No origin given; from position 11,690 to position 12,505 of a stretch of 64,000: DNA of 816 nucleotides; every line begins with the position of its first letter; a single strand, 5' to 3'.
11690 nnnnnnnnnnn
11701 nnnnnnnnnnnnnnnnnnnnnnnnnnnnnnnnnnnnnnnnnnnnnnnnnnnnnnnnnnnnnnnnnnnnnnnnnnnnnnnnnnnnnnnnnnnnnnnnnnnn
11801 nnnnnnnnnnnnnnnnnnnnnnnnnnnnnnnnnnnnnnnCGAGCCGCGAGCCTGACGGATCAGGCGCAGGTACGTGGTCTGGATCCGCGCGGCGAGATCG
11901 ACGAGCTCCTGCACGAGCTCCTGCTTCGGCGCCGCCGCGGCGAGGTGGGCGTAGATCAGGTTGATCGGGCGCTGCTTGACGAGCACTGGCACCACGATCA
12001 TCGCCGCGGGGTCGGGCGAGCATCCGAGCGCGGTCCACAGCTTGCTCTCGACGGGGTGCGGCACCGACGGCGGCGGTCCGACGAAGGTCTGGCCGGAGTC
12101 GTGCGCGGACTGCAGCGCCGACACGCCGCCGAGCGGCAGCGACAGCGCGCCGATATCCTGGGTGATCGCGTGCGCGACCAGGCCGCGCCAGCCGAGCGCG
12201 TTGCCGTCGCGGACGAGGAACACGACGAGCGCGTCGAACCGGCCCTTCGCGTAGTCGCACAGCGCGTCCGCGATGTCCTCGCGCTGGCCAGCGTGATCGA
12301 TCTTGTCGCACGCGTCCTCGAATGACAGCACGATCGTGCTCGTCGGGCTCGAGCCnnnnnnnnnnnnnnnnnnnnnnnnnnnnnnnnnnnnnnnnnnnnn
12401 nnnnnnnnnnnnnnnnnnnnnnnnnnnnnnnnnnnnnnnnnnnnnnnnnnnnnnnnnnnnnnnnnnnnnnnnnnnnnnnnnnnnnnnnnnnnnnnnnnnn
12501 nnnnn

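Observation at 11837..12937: Stand-alone MshEN-type c-di-GMP receptor embedded between queC and the RNA-repair genes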

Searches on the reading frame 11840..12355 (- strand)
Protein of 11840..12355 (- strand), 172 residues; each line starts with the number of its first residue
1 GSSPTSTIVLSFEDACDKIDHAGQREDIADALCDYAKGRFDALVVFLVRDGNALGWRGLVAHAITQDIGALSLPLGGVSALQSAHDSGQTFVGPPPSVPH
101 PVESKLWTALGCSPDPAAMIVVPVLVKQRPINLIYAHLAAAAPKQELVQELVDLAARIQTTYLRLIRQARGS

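Call 24: search_protein_representatives(protein=window:11840-12355:-)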
Query: 172 residues. Proteins with E-value up to 0.001 (for the whole library): 753; up to 1e-10: 244; up to 1e-30: 16. The best 150 are listed.
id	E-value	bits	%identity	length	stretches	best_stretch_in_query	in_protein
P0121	1.6e-54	200.8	59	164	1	9-170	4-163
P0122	1.0e-50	188.4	58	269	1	8-172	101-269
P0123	2.6e-41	157.8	51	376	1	5-168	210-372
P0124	1.5e-40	155.3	52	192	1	8-170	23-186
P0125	6.7e-40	153.2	48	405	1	10-170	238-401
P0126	1.2e-39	152.4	49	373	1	9-170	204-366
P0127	4.9e-39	150.4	45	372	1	5-169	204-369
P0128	6.4e-37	143.5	48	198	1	10-170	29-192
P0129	1.4e-36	142.4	50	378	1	10-170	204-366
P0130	2.0e-36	141.9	45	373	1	17-171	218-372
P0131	1.4e-35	139.2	50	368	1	18-170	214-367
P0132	2.0e-33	132.1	66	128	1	68-172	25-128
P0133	2.7e-33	131.7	48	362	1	3-171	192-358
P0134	6.2e-33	130.5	48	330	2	58-171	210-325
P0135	1.4e-32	129.4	49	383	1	8-170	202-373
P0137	1.6e-30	122.7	42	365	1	5-170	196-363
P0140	1.6e-28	116.2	46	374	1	10-171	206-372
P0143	2.0e-27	112.6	37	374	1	8-170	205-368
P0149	1.2e-24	103.5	41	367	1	13-171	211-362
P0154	4.4e-22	95.2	37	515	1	9-170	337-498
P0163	1.3e-20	90.4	34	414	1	4-169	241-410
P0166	3.8e-20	88.9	35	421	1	9-168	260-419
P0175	1.2e-19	87.3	35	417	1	10-168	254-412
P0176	1.3e-19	87.2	35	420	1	4-168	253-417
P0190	1.4e-18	83.8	32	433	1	9-169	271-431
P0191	1.5e-18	83.8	34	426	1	13-170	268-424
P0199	1.2e-17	80.9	32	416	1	4-167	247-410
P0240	2.2e-15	73.4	31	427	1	10-170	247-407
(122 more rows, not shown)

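Call 35: list_cluster_members(proteins=[P0149, P0163, P0166, P0175, P0176, P0190, P0191, P0199, P0240, P0154])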
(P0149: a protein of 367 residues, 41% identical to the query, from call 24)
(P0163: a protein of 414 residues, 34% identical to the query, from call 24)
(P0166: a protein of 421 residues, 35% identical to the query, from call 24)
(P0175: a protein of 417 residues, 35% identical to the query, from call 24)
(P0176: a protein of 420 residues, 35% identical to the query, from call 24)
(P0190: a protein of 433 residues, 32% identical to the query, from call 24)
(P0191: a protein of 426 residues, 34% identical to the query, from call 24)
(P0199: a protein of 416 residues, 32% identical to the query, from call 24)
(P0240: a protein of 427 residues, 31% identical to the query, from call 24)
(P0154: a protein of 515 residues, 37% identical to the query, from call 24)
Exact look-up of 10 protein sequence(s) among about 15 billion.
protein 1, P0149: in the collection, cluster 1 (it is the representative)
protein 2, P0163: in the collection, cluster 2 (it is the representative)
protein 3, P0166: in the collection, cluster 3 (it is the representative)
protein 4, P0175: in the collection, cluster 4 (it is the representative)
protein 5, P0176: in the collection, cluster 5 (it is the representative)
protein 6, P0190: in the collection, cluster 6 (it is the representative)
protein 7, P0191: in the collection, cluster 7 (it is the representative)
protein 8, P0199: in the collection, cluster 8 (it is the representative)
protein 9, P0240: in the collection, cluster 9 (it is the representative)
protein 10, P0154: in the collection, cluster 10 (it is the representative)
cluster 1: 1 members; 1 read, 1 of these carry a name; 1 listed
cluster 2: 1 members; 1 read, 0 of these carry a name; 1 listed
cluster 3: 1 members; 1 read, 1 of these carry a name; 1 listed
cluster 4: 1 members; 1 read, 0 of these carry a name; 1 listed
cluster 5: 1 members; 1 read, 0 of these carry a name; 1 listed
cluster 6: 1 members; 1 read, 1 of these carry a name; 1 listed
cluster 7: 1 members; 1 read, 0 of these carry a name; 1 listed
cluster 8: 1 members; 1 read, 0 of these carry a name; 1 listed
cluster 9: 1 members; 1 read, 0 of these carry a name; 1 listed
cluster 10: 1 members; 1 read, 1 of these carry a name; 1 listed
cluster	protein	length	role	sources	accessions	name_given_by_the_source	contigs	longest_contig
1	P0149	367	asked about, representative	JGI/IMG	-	hypothetical protein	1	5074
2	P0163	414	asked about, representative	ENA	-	-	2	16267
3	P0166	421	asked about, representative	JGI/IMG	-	hypothetical protein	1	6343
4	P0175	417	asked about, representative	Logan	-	-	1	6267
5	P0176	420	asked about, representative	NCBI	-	-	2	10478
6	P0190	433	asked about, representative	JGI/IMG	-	hypothetical protein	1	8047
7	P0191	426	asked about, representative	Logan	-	-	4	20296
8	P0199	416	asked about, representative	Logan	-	-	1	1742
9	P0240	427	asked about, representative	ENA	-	-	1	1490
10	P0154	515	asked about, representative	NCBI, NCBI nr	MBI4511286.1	MAG: hypothetical protein HY698_16755 [Deltaproteobacteria bacterium] | hypothetical protein [Deltaproteobacteria bacterium]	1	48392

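Call 43: find_encoding_contigs(protein=P0140, flank=6000, max_places=2)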
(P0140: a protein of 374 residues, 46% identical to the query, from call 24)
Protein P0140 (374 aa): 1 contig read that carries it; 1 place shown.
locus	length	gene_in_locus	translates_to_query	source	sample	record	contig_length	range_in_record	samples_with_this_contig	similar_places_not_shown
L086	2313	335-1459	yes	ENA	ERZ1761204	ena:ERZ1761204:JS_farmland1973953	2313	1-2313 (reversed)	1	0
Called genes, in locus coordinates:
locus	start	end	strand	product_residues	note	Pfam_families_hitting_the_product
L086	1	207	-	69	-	?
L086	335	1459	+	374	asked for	PF05157:MshEN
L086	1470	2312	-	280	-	?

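Call 44: find_encoding_contigs(protein=P0163, flank=6000, max_places=2)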
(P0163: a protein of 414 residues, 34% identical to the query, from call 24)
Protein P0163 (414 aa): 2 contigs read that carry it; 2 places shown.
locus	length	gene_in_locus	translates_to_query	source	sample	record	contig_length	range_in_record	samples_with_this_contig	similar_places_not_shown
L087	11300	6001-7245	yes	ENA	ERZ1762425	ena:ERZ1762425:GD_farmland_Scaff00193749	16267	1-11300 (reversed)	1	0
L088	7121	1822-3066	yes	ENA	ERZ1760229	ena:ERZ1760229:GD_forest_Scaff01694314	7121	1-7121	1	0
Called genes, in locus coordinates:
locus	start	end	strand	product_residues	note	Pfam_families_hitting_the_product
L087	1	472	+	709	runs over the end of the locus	PF01315:Ald_Xan_dh_C, PF02738:MoCoBD_1, PF20256:MoCoBD_2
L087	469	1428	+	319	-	PF00941:FAD_binding_5, PF03450:CO_deh_flav_C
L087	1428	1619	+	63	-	-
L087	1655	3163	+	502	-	PF00069:Pkinase, PF07714:PK_Tyr_Ser-Thr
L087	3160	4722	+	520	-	PF07714:PK_Tyr_Ser-Thr, PF00069:Pkinase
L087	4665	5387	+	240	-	PF13490:zf-HC2, PF12973:Cupin_7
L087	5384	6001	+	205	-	PF07638:Sigma70_ECF (weak), PF04542:Sigma70_r2, PF08281:Sigma70_r4_2, PF04545:Sigma70_r4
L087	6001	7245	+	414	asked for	PF05157:MshEN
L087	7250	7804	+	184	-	-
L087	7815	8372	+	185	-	PF02830:V4R (weak)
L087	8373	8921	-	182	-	-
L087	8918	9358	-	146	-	PF06938:DUF1285_N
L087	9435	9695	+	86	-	PF04226:Transgly_assoc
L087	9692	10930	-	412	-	PF02225:PA (faint), PF04389:Peptidase_M28, PF01546:Peptidase_M20 (weak)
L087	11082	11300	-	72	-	?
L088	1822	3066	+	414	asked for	PF05157:MshEN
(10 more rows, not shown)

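Call 46: find_encoding_contigs(protein=P0137, flank=5000, max_places=2)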
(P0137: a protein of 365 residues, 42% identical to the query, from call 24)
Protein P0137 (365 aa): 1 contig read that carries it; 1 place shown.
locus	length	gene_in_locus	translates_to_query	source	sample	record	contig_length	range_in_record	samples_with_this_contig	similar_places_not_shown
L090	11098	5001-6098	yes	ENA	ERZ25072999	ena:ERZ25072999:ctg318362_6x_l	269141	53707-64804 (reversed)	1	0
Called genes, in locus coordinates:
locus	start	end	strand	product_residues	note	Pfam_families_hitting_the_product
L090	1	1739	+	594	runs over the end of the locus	PF02771:Acyl-CoA_dh_N, PF02770:Acyl-CoA_dh_M, PF00441:Acyl-CoA_dh_1, PF22924:ACOX_C_alpha1 (weak), PF08028:Acyl-CoA_dh_2, PF21263:Acyl-CoA-dh_C, PF21343:ACAD9-ACADV_C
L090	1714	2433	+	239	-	PF00733:Asn_synthase (faint), PF06508:QueC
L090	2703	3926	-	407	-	PF02720:DUF222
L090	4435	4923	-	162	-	-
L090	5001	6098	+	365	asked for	PF05157:MshEN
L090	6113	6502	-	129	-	-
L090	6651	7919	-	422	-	PF01555:N6_N4_Mtase (weak), PF01170:UPF0020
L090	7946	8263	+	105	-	PF06155:GBBH-like_N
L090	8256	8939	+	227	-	PF00881:Nitroreductase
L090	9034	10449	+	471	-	PF07719:TPR_2 (faint), PF08308:PEGA (weak), PF13620:CarboxypepD_reg (faint), PF13715:CarbopepD_reg_2 (faint), PF08308:PEGA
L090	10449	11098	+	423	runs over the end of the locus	-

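Call 47: find_encoding_contigs(protein=P0130, flank=5000, max_places=2)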
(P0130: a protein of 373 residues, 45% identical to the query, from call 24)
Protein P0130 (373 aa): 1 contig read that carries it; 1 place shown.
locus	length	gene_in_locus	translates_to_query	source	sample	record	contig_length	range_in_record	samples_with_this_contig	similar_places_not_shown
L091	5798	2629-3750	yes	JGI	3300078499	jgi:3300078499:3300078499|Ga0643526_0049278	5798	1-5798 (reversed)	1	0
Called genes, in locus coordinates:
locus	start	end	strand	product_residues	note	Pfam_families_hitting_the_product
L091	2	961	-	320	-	?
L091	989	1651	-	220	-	-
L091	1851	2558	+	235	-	PF00733:Asn_synthase, PF06508:QueC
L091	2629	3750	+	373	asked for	PF05157:MshEN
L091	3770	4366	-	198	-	PF13240:Zn_Ribbon_1 (weak)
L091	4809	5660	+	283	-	-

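Call 48: find_encoding_contigs(protein=P0143, flank=5000, max_places=2)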
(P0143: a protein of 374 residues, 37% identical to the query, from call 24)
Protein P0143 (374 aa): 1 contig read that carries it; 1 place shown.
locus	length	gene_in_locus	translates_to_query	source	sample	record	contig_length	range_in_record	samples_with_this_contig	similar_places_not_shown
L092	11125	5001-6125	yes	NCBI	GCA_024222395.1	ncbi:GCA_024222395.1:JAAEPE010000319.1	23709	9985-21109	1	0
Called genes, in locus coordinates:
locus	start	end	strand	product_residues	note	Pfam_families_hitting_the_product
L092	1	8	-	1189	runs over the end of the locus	PF01869:BcrAD_BadFG, PF09989:DUF2229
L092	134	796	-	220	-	PF00440:TetR_N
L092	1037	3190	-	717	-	-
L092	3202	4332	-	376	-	-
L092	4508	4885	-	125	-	-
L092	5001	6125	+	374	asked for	PF05157:MshEN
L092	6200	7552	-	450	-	PF01555:N6_N4_Mtase (weak), PF01170:UPF0020 (faint)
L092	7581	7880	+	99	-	PF06155:GBBH-like_N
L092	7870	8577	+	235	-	PF00881:Nitroreductase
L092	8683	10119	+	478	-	PF13424:TPR_12 (faint), PF00515:TPR_1 (faint), PF07719:TPR_2 (faint), PF13432:TPR_16, PF08308:PEGA, PF13620:CarboxypepD_reg (faint), PF08308:PEGA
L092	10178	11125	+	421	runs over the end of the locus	PF13517:FG-GAP_3 (faint), PF01839:FG-GAP (weak)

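Call 54: search_protein_families(library=pfam, proteins=[window:11840-12355:-], max_evalue=10)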
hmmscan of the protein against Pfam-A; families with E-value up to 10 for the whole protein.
window:11840-12355:- (172 aa): 1 family
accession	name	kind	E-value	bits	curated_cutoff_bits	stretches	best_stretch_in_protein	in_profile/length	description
PF01590.32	GAF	-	0.14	13.1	22.4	1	26-156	3-130/133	GAF domain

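Call 57: search_protein_families(library=pfam, alignment_id=A3, max_evalue=0.01)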
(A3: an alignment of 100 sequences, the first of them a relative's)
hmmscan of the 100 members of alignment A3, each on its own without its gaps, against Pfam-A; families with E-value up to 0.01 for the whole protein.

A. member 1, P0123 (376 aa): 1 family
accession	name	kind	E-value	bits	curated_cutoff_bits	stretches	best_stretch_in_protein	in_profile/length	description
PF05157.20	MshEN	-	1.1e-07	32.1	23.1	1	68-155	13-89/90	MshEN domain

B. families by the number of members that match (of 100 scanned): 13 families
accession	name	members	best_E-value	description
PF05157.20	MshEN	91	7.7e-22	MshEN domain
PF13185.12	GAF_2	2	0.00039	GAF domain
PF13492.12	GAF_3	2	0.0019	GAF domain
PF01590.32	GAF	2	0.0067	GAF domain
PF00069.31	Pkinase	1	2e-34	Protein kinase domain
PF07714.23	PK_Tyr_Ser-Thr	1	5e-15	Protein tyrosine and serine/threonine kinase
PF03109.22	ABC1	1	1.7e-05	ABC1 atypical kinase-like domain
PF00072.30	Response_reg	1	3.5e-05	Response regulator receiver domain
PF23774.1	TPR_GEMI5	1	0.00098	GEMI5 TPR domain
PF13176.12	TPR_7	1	0.0019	Tetratricopeptide repeat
PF22341.1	GSPE_N1E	1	0.004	GSPII protein E, N1E domain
PF16918.11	PknG_TPR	1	0.0048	Protein kinase G tetratricopeptide repeat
PF01636.29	APH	1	0.0079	Phosphotransferase enzyme family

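Call 65: find_encoding_contigs(protein=P0154, flank=4000, max_places=1)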
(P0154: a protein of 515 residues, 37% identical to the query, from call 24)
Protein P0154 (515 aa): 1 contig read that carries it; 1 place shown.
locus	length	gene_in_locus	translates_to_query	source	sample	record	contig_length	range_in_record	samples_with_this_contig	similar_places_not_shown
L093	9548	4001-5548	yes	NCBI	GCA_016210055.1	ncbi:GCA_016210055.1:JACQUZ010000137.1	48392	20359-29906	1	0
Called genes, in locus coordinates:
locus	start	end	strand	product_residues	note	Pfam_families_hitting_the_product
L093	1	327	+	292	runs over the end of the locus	PF13489:Methyltransf_23, PF08241:Methyltransf_11, PF08242:Methyltransf_12, PF13649:Methyltransf_25, PF13847:Methyltransf_31 (weak)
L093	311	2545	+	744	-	PF02516:STT3 (weak), PF22627:AglB_core-like (weak)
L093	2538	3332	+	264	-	PF13489:Methyltransf_23, PF01209:Ubie_methyltran (weak), PF08241:Methyltransf_11, PF08242:Methyltransf_12, PF13649:Methyltransf_25, PF13847:Methyltransf_31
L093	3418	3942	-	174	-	PF01965:DJ-1_PfpI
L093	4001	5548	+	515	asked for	PF05157:MshEN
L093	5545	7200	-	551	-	PF01425:Amidase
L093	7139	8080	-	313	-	PF13620:CarboxypepD_reg, PF13715:CarbopepD_reg_2 (faint), PF13620:CarboxypepD_reg (weak)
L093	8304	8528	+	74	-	-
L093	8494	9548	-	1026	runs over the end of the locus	PF00873:ACR_tran, PF03176:MMPL (faint)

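Call 66: find_encoding_contigs(protein=P0191, flank=4000, max_places=1)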
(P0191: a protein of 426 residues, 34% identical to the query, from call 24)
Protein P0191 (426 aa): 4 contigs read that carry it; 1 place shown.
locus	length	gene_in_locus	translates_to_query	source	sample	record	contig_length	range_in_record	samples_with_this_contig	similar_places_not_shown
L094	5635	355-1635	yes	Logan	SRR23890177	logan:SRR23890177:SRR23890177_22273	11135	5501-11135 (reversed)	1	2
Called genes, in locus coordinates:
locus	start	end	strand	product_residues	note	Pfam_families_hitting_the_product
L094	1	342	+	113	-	?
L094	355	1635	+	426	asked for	PF05157:MshEN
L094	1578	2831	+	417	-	PF07690:MFS_1, PF13000:Acatn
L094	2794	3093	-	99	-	-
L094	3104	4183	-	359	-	PF21016:RlmN_N, PF04055:Radical_SAM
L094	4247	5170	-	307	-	-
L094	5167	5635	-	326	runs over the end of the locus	PF01073:3Beta_HSD, PF01370:Epimerase, PF02719:Polysacc_synt_2 (faint), PF13460:NAD_binding_10, PF16363:GDP_Man_Dehyd, PF07993:NAD_binding_4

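Call 81: find_related_loci(query=A4, collection=metagenome_contigs, flank=4000)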
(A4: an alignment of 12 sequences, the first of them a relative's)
Query A4 (365 aa) in metagenome_contigs; peptide patterns used: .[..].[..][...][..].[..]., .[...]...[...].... (x = any residue, [..] = any of these).
160 stretches matched a pattern; 53 encode a relative of the query (tblastn E <= 1e-3); 51 distinct loci.
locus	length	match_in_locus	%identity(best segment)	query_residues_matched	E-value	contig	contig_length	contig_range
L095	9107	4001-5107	46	1-363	5e-103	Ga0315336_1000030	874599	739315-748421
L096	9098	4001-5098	46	1-363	4e-101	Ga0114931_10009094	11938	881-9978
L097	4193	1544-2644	44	1-365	2e-95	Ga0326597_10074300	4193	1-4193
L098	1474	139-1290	43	1-365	1e-100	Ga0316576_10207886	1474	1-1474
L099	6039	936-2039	47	1-364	2e-93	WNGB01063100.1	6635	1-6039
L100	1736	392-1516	44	1-364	4e-98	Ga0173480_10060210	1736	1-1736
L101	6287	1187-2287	46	1-364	9e-92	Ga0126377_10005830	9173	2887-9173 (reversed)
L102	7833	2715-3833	43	1-364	5e-92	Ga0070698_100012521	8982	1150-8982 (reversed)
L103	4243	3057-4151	44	1-362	1e-91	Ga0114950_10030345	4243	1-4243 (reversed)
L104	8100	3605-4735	43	1-364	4e-91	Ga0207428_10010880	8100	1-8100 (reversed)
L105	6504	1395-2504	45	1-363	3e-90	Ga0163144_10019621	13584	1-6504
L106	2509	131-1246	44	1-363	9e-91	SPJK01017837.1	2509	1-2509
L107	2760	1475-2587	43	1-363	1e-87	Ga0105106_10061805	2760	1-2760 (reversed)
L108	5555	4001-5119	43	1-364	2e-84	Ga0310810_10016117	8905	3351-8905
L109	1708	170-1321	42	1-365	6e-89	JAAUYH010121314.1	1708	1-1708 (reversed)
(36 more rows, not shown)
